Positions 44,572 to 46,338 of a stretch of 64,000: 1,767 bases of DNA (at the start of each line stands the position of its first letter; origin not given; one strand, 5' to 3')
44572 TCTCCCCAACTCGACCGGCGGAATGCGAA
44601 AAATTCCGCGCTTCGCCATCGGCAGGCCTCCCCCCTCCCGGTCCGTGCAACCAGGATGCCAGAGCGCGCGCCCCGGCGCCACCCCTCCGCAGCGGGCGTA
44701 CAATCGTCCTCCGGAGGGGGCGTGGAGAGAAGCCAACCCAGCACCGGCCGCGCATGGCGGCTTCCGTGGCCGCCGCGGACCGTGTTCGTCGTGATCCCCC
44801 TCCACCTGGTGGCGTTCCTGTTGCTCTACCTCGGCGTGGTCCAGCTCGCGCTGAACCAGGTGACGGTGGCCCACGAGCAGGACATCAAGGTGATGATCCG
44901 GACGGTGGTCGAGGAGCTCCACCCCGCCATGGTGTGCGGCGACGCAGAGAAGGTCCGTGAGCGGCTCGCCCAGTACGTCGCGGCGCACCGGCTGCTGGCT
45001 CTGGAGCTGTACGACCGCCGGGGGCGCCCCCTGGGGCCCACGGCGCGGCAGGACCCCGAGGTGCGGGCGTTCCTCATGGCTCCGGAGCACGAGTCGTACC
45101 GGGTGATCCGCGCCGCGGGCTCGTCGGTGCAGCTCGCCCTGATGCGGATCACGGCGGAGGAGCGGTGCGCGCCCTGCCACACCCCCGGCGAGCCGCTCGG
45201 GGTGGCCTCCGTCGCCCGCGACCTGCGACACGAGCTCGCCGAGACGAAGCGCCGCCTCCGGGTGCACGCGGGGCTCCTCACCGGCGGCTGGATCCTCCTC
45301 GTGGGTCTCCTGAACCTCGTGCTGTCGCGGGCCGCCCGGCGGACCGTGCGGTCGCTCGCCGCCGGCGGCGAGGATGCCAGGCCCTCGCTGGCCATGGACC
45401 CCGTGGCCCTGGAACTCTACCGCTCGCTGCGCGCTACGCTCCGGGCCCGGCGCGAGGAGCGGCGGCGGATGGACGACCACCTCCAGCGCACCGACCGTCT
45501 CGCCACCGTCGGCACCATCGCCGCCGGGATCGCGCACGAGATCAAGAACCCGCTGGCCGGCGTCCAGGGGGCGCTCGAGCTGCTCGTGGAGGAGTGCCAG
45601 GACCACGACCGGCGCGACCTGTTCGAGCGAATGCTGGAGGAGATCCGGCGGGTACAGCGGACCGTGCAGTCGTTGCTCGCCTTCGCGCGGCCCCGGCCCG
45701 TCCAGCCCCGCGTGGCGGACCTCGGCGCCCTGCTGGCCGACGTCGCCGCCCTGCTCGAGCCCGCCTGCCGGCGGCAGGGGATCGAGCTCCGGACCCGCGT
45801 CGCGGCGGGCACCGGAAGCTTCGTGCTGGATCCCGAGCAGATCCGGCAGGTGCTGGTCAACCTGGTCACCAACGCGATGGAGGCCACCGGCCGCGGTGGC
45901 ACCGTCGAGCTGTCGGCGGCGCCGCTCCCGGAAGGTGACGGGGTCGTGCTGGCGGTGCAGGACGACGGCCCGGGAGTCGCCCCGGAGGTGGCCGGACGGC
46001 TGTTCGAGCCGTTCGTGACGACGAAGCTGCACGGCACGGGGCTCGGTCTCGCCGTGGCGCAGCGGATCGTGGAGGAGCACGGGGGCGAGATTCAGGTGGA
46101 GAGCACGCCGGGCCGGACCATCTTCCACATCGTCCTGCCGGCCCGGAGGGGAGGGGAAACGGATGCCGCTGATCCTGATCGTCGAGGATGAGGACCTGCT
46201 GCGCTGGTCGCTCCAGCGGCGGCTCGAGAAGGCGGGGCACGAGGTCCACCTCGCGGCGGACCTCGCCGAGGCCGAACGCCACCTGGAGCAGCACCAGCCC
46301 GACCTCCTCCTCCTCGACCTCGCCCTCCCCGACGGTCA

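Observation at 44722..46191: Sensor histidine kinase with a c-type heme attachment motif (CAPCH) in its extracytoplasmic loop, divergent from the giant-cytochrome operon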

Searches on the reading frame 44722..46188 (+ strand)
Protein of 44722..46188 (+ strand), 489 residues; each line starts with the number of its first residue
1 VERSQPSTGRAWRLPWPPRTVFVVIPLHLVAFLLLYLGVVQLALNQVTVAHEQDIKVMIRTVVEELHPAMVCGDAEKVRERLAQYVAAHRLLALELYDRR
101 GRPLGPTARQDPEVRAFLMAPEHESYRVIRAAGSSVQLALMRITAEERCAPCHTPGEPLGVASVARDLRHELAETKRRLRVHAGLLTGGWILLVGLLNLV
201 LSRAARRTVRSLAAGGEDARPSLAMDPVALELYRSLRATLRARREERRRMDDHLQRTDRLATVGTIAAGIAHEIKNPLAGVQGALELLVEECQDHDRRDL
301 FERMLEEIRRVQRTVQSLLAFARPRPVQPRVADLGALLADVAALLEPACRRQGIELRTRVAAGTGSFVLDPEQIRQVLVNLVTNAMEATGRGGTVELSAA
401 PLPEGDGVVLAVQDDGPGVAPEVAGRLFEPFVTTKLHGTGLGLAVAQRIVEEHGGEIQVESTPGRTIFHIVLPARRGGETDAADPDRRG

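Call 5: search_protein_families(library=pfam, proteins=[window:44722-46188:+], max_evalue=1)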
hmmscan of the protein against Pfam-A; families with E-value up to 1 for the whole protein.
window:44722-46188:+ (489 aa): 8 families
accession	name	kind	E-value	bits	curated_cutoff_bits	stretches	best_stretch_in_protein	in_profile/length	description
PF02518.31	HATPase_c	-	7.3e-27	94.4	26.4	1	370-475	2-110/111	Histidine kinase-, DNA gyrase B-, and HSP90-like ATPase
PF00512.31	HisKA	-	1.3e-15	57.6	26.9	1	265-324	4-63/66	His Kinase A (phospho-acceptor) domain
PF21563.3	Mcp40H-20_sensor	-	8.4e-07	29.7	27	1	62-156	3-98/112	Methyl-accepting chemotaxis sensory transducer, class 40H, sensor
PF13581.12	HATPase_c_2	-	3.2e-05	24.4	27.4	1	372-466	30-121/127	Histidine kinase-like ATPase domain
PF17152.10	CHASE8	-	0.0029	18.3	27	1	51-105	5-59/102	Periplasmic sensor domain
PF21085.3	CusS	-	0.038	14.5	24.1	1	51-118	40-103/160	CusS sensor domain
PF21609.2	Toxofilin-like_dom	-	0.13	12.7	27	1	358-387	8-37/84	Toxofilin-like domain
PF10090.15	HPTransfase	-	0.28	11.4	22.9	1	372-461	30-119/123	Histidine phosphotransferase C-terminal domain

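Call 6: search_protein_families(library=ncbifam, proteins=[window:44722-46188:+], max_evalue=1)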
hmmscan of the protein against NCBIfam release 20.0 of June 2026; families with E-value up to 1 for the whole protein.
window:44722-46188:+ (489 aa): 89 families (the best 25 are shown)
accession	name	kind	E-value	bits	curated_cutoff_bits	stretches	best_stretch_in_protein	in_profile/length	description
NF008468.0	PRK11360.1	equivalog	7.3e-67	226.1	646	1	246-478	379-612/616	two-component system sensor histidine kinase AtoS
NF007688.0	PRK10364.1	equivalog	6.8e-58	196.5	479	1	243-475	220-452/460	two-component system sensor histidine kinase ZraS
NF010411.0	PRK13837.1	equivalog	4.4e-48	163.9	647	1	240-481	427-682/828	two-component system VirA-like sensor kinase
NF053867.1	SprKinKinDBac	equivalog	9.5e-37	126.6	775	1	240-474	266-497/500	sporulation kinase KinD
NF046020.1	HisKinCckABruc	equivalog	4e-35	120.9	1000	1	246-475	463-708/868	cell cycle histidine kinase CckA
NF008312.0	PRK11100.1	equivalog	1.2e-34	120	356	1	150-467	152-466/477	two-component system sensor histidine kinase CreC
NF052574.1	HisKinEspCMyxo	equivalog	1.3e-34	119.5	1200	1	248-481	402-644/785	serine histidine kinase EspC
NF008293.1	PRK11073.1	equivalog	4.2e-32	111.7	240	1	244-475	112-348/349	nitrogen regulation protein NR(II)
NF038348.1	T2SS_HK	subfamily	7.5e-31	107.2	450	2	300-475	400-574/574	histidine kinase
NF046026.1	HisKinCckACaul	equivalog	1.7e-30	105.7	1000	1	246-482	285-540/678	cell cycle histidine kinase CckA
TIGR02956.1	TMAO_torS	equivalog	4e-30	104.7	676.5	1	268-478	469-686/967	TMAO reductase system sensor histidine kinase/response regulator TorS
TIGR02966.1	phoR_proteo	equivalog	5.7e-30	104.5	334.2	1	267-465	118-325/333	phosphate regulon sensor histidine kinase PhoR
NF046044.1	PnpS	equivalog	6.8e-30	104.3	400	1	268-473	175-390/390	two-component system histidine kinase PnpS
TIGR01386.1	cztS_silS_copS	subfamily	8.5e-30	104.1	292.55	1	40-473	27-457/457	heavy metal sensor histidine kinase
TIGR02916.1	PEP_his_kin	equivalog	9.2e-30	103.8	300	1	248-473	460-679/679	XrtA/PEP-CTERM system histidine kinase PrsK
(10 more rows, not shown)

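Call 10: find_homologous_proteins(query=window:44722-46188:+, max_evalue=1e-10)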
Query window:44722-46188:+ (489 aa): 4052 proteins with E <= 1e-10 among 8000 candidates; the best 120 are listed.
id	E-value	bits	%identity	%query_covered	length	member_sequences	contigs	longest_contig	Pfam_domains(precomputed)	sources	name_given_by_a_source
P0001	0.0e+0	1057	100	100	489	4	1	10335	PF02518.32,PF21563.4,PF00512.32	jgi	-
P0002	1.4e-149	517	54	95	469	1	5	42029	PF02518.32,PF00512.32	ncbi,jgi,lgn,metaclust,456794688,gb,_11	metaclust:\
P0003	1.4e-133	464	49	96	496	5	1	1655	PF02518.32,PF21563.4,PF00512.32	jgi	-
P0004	5.1e-131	456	47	95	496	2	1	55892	PF02518.32,PF00512.32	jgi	-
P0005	2.1e-128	447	47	97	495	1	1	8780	PF02518.32,PF21563.4,PF00512.32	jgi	-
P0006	4.8e-128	446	49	95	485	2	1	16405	PF02518.32,PF00512.32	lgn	-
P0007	2.4e-126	441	46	95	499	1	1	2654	PF02518.32,PF00512.32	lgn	-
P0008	8.3e-126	439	47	92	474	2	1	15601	PF02518.32,PF00512.32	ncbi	-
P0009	7.7e-125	436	46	95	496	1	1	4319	PF02518.32,PF00512.32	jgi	-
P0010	1.4e-124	435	46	96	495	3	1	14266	PF02518.32,PF00512.32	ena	-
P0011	8.5e-118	412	46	97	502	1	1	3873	PF02518.32,PF21563.4,PF00512.32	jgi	jgi:signal transduction histidine kinase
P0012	1.3e-115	405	44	98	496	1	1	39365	PF02518.32,PF00512.32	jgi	-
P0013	9.3e-114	399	43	98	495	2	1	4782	PF02518.32,PF00512.32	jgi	-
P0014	1.5e-110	388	42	98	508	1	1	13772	PF13581.13,PF02518.32,PF00512.32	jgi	jgi:signal transduction histidine kinase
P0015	2.6e-110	388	45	95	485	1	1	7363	PF02518.32,PF00512.32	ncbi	-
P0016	3.7e-110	387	45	93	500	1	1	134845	PF02518.32,PF00512.32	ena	-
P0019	2.4e-108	381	45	93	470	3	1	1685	PF02518.32,PF21563.4,PF00512.32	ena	-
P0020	2.0e-107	378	44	95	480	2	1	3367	PF02518.32,PF21563.4,PF00512.32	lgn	-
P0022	6.3e-107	377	43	95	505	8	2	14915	PF02518.32,PF21563.4,PF00512.32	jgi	-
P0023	1.1e-106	376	43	99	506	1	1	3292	PF02518.32,PF21563.4,PF00512.32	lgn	-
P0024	2.9e-106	374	42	93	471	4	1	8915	PF02518.32,PF21563.4,PF00512.32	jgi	jgi:signal transduction histidine kinase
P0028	3.9e-104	367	40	97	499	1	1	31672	PF02518.32,PF21563.4,PF00512.32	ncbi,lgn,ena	-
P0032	1.6e-102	362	43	92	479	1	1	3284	PF02518.32,PF21563.4,PF00512.32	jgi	-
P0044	1.5e-96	342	39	93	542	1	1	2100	PF02518.32,PF21563.4,PF00512.32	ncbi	-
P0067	1.4e-88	316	42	96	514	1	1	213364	PF13581.13,PF02518.32,PF00512.32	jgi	jgi:signal transduction histidine kinase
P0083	5.5e-85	304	39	97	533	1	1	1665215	PF02518.32,PF00512.32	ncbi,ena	-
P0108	1.9e-79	286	39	95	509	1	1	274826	PF02518.32,PF00512.32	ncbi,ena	-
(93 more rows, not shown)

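Call 29: find_encoding_contigs(protein=P0002, flank=10000, max_places=2)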
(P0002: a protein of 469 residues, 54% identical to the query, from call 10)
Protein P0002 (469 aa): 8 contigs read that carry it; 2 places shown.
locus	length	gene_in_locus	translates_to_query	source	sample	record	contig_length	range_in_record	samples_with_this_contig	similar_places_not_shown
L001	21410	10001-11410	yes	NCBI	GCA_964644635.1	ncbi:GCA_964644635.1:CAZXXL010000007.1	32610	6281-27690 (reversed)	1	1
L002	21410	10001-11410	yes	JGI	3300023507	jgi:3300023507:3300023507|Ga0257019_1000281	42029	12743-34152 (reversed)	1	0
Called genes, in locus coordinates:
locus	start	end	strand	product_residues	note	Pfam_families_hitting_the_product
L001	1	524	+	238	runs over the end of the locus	PF14522:Cytochrome_C7 (faint), PF09699:Paired_CXXCH_1 (faint)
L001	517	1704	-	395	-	PF01590:GAF, PF13185:GAF_2, PF13487:HD_5, PF01966:HD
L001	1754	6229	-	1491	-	PF09699:Paired_CXXCH_1 (faint)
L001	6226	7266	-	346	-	PF14522:Cytochrome_C7 (faint), PF14537:Cytochrom_c3_2 (faint), PF09699:Paired_CXXCH_1 (faint)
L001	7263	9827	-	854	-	PF17892:Cadherin_5 (faint), PF17963:Big_9, PF01436:NHL (faint), PF07610:DUF1573 (faint), PF12371:TMEM131_like_N (faint), PF15780:ASH (weak), PF22073:Cep192_D4 (weak), PF22544:HYDIN_VesB_CFA65-like_Ig (weak)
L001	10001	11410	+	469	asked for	PF00512:HisKA, PF02518:HATPase_c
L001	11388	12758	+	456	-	PF00072:Response_reg, PF00158:Sigma54_activat, PF14532:Sigma54_activ_2, PF07728:AAA_5, PF25601:AAA_lid_14, PF02954:HTH_8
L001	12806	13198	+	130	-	-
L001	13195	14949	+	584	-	PF14522:Cytochrome_C7 (faint), PF14537:Cytochrom_c3_2 (faint), PF09699:Paired_CXXCH_1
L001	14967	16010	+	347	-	PF08450:SGL (faint), PF25021:TEN_NHL (faint), PF01436:NHL (faint), PF17170:DUF5128 (faint)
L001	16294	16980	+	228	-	PF14537:Cytochrom_c3_2 (faint), PF14522:Cytochrome_C7 (faint), PF09699:Paired_CXXCH_1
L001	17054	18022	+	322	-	PF13624:SurA_N_3, PF13145:Rotamase_2, PF13616:Rotamase_3, PF00639:Rotamase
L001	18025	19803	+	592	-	-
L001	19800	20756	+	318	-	PF08450:SGL (faint), PF01436:NHL (faint)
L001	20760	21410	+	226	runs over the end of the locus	PF14522:Cytochrome_C7 (faint), PF09699:Paired_CXXCH_1 (weak)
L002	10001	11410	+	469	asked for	PF00512:HisKA, PF02518:HATPase_c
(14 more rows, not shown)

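Call 30: find_encoding_contigs(protein=P0004, flank=10000, max_places=1)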
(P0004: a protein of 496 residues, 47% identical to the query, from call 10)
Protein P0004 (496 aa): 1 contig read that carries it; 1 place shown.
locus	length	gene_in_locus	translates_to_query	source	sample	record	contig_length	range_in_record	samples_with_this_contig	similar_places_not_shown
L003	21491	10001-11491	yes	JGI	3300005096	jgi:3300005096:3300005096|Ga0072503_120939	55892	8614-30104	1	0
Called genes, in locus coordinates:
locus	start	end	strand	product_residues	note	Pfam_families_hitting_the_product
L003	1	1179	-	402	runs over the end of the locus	-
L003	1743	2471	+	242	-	PF14522:Cytochrome_C7 (faint), PF09699:Paired_CXXCH_1 (weak)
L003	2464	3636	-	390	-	PF01590:GAF, PF13185:GAF_2, PF13487:HD_5, PF01966:HD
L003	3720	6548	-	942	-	PF09699:Paired_CXXCH_1 (faint), PF14522:Cytochrome_C7 (faint), PF14537:Cytochrom_c3_2 (faint)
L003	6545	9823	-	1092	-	PF00801:PKD (weak), PF17963:Big_9 (weak), PF17170:DUF5128 (weak), PF15780:ASH (weak), PF22544:HYDIN_VesB_CFA65-like_Ig (weak), PF15780:ASH (weak), PF22544:HYDIN_VesB_CFA65-like_Ig, PF18203:IPTL-CTERM (weak), +4 more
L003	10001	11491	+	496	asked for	PF00512:HisKA, PF02518:HATPase_c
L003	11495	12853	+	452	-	PF00072:Response_reg, PF00158:Sigma54_activat, PF01078:Mg_chelatase (faint), PF14532:Sigma54_activ_2, PF07728:AAA_5, PF25601:AAA_lid_14, PF02954:HTH_8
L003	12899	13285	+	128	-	-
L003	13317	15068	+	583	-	PF14522:Cytochrome_C7 (faint), PF14537:Cytochrom_c3_2 (faint), PF22113:Mtrc-MtrF_II-IV_dom (faint), PF09699:Paired_CXXCH_1, PF02085:Cytochrom_CIII (weak), PF09699:Paired_CXXCH_1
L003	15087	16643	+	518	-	PF08450:SGL (faint), PF01436:NHL (faint), PF17170:DUF5128 (faint), PF25021:TEN_NHL (faint), PF24684:Vgb_lyase (weak)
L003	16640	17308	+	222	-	PF14537:Cytochrom_c3_2 (faint), PF09699:Paired_CXXCH_1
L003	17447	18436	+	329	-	PF13145:Rotamase_2, PF13616:Rotamase_3, PF00639:Rotamase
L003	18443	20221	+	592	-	-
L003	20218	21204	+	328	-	PF01436:NHL (faint)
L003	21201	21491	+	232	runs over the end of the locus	PF09699:Paired_CXXCH_1 (weak)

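Call 31: find_encoding_contigs(protein=P0016, flank=10000, max_places=1)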
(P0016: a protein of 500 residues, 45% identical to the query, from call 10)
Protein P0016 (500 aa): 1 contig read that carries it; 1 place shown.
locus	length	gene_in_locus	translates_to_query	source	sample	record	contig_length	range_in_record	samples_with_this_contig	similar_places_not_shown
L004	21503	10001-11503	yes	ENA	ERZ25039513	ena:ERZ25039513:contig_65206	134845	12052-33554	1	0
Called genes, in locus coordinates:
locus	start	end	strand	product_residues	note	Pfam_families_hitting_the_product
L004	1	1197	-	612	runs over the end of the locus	-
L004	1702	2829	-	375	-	-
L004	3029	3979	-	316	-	-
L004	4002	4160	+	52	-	-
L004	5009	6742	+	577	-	PF02867:Ribonuc_red_lgC, PF12637:TSCPD (weak)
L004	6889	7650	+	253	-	-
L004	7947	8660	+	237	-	-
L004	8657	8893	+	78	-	-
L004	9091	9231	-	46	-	-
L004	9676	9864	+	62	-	-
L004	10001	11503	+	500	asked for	PF00512:HisKA, PF02518:HATPase_c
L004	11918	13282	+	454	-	PF00072:Response_reg, PF00158:Sigma54_activat, PF14532:Sigma54_activ_2, PF07728:AAA_5, PF25601:AAA_lid_14, PF02954:HTH_8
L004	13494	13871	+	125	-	PF00072:Response_reg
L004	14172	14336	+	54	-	-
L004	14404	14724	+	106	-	-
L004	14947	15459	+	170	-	-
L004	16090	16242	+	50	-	PF14522:Cytochrome_C7 (weak), PF22113:Mtrc-MtrF_II-IV_dom (weak)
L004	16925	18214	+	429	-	PF09699:Paired_CXXCH_1 (faint)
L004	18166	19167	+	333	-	-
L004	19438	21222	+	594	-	-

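Call 32: find_related_loci(query=window:44722-46188:+, collection=genome_contigs, flank=10000)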
Query window:44722-46188:+ (489 aa) in genome_contigs; peptide patterns used: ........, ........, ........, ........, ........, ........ (x = any residue, [..] = any of these).
203 stretches matched a pattern; 93 encode a relative of the query (tblastn E <= 1e-3); the best 80 are kept; 80 distinct loci.
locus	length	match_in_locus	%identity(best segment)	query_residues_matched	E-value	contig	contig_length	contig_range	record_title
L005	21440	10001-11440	54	12-486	3e-161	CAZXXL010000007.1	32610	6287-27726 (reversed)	MAG TPA_asm: uncultured Thermoanaerobaculia bacterium isolate binchicken_co64_65 genome assembly, contig: NODE_830_lengt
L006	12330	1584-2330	38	246-474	5e-46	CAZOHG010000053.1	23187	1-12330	MAG TPA_asm: uncultured Deferribacteres bacterium isolate SRP163575_co3_314 genome assembly, contig: NODE_2225_length_23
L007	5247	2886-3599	36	238-474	1e-40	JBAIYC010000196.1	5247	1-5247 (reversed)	MAG: Nitrospirota bacterium isolate bin_6 c_000003354707, whole genome shotgun sequence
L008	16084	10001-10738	35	231-473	3e-40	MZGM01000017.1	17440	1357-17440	MAG: candidate division KSB1 bacterium 4484_219 ex4484_219_scaffold_3861, whole genome shotgun sequence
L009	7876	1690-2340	40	252-464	8e-40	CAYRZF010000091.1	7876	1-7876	MAG TPA_asm: uncultured bacterium isolate SRP119689_co1_180 genome assembly, contig: NODE_14742_length_7876_cov_17.17286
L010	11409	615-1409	36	234-485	8e-38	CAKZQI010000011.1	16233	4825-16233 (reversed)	MAG TPA_asm: uncultured Armatimonadetes bacterium isolate SRR5214706_bin.128_CONCOCT_v1.1_MAG genome assembly, contig: E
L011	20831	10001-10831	36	215-474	6e-38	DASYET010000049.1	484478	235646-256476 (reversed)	MAG TPA_asm: Bryobacteraceae bacterium isolate SMAG_U4994 k141_115346, whole genome shotgun sequence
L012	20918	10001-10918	31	169-473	5e-37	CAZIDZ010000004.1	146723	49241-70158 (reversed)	MAG TPA_asm: uncultured bacterium isolate SRP214966_co4_367 genome assembly, contig: NODE_10_length_146723_cov_17.394265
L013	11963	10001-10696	36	246-477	4e-37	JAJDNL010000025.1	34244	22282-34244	MAG: Deltaproteobacteria bacterium isolate ALJrbin.32 k141_4832683, whole genome shotgun sequence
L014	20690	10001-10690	37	246-474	1e-36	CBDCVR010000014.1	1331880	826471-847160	MAG: Candidatus Multivoradales bacterium isolate 0088ef25-fcbd-47ff-864f-d136ca1a03a8 genome assembly, contig: contig_14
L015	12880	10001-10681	33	248-473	2e-36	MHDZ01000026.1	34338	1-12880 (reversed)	MAG: Nitrospirae bacterium GWC2_57_13 gwc2_scaffold_1822, whole genome shotgun sequence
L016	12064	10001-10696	35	246-477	4e-36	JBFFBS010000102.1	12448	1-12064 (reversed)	MAG: Syntrophobacteria bacterium isolate Mix_mud12.2021.10.10 k141_1265086_length_12448_cov_15.2538, whole genome shotgu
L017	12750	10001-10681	33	248-473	9e-36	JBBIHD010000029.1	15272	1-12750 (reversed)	MAG: Nitrospirota bacterium isolate FAS170219_bin_106 NODE_1743_length_15272_cov_4.158113, whole genome shotgun sequence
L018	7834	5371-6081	35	238-473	3e-35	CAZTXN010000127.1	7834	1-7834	MAG TPA_asm: uncultured Nitrospiraceae bacterium isolate SRP257756_co1_120 genome assembly, contig: NODE_8633_length_783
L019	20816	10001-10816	36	216-476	2e-34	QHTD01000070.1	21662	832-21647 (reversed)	MAG: Candidatus Rokuibacteriota bacterium isolate AR15 14_0903_16_30cm_scaffold_674_curated, whole genome shotgun sequen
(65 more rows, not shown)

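Call 41: find_encoding_contigs(protein=P0028, flank=8000, max_places=1)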
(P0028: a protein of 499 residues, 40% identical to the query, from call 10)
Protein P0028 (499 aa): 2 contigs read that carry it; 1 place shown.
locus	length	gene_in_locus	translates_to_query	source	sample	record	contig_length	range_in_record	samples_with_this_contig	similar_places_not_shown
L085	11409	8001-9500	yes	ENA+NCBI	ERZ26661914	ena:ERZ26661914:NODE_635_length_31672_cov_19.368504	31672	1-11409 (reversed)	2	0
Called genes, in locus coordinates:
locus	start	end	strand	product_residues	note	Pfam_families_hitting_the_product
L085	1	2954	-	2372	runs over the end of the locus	PF02018:CBM_4_9 (faint), PF17957:Big_7 (weak), PF09699:Paired_CXXCH_1 (faint), PF14522:Cytochrome_C7 (faint), PF14537:Cytochrom_c3_2 (faint), PF09698:GSu_C4xC__C2xCH (weak)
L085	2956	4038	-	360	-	PF14537:Cytochrom_c3_2 (faint), PF09699:Paired_CXXCH_1 (faint)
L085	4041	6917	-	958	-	PF22352:K319L-like_PKD (faint), PF17963:Big_9 (weak), PF01436:NHL (faint), PF07610:DUF1573 (faint), PF15780:ASH (faint), PF22073:Cep192_D4 (faint), PF22544:HYDIN_VesB_CFA65-like_Ig (weak)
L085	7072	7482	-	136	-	PF01850:PIN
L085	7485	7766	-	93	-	-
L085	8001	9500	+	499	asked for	PF21563:Mcp40H-20_sensor (weak), PF00512:HisKA, PF02518:HATPase_c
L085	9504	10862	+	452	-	PF00072:Response_reg, PF00158:Sigma54_activat, PF14532:Sigma54_activ_2, PF07728:AAA_5, PF25601:AAA_lid_14, PF02954:HTH_8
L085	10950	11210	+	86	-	PF09720:Unstab_antitox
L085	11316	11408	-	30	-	?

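Call 42: find_encoding_contigs(protein=P0067, flank=8000, max_places=1)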
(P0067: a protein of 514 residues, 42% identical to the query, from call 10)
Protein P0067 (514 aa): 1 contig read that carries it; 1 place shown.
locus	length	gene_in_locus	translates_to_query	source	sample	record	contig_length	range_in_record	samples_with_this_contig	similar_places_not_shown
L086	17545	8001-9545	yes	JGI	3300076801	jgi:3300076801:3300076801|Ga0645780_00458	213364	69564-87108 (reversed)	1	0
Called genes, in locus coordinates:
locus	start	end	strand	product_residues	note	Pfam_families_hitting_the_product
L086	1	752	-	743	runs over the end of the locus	PF26550:Tricorn_2nd, PF00930:DPPIV_N (faint), PF26549:Tricorn_N, PF07676:PD40, PF26549:Tricorn_N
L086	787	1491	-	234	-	-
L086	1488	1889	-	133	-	PF13374:TPR_10 (faint), PF13428:TPR_14 (faint), PF13432:TPR_16 (weak), PF13414:TPR_11 (faint), PF14559:TPR_19 (weak), PF13424:TPR_12 (weak), PF00515:TPR_1 (weak), PF07719:TPR_2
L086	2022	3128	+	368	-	PF02481:DNA_processg_A, PF17782:WHD_DprA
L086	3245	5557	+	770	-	PF01751:Toprim, PF01131:Topoisom_bac, PF01396:Zn_ribbon_Top1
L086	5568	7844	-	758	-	PF05140:ResB, PF01578:Cytochrom_C_asm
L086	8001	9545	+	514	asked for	PF13581:HATPase_c_2 (faint), PF00512:HisKA, PF02518:HATPase_c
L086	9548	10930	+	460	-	PF00072:Response_reg, PF00158:Sigma54_activat, PF14532:Sigma54_activ_2, PF07728:AAA_5, PF25601:AAA_lid_14, PF02954:HTH_8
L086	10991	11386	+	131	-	-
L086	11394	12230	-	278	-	PF13205:Big_5 (weak)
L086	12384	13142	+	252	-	-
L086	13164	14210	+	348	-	PF14522:Cytochrome_C7 (faint), PF09699:Paired_CXXCH_1 (faint)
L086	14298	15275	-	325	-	PF01436:NHL (faint), PF08450:SGL (faint)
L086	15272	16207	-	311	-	PF01436:NHL (faint), PF08450:SGL (faint)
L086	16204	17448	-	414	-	PF02085:Cytochrom_CIII (faint), PF14522:Cytochrome_C7 (faint), PF14537:Cytochrom_c3_2 (faint), PF22678:Cytochrom_c_NrfB-like (faint), PF09699:Paired_CXXCH_1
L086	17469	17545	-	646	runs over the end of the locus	-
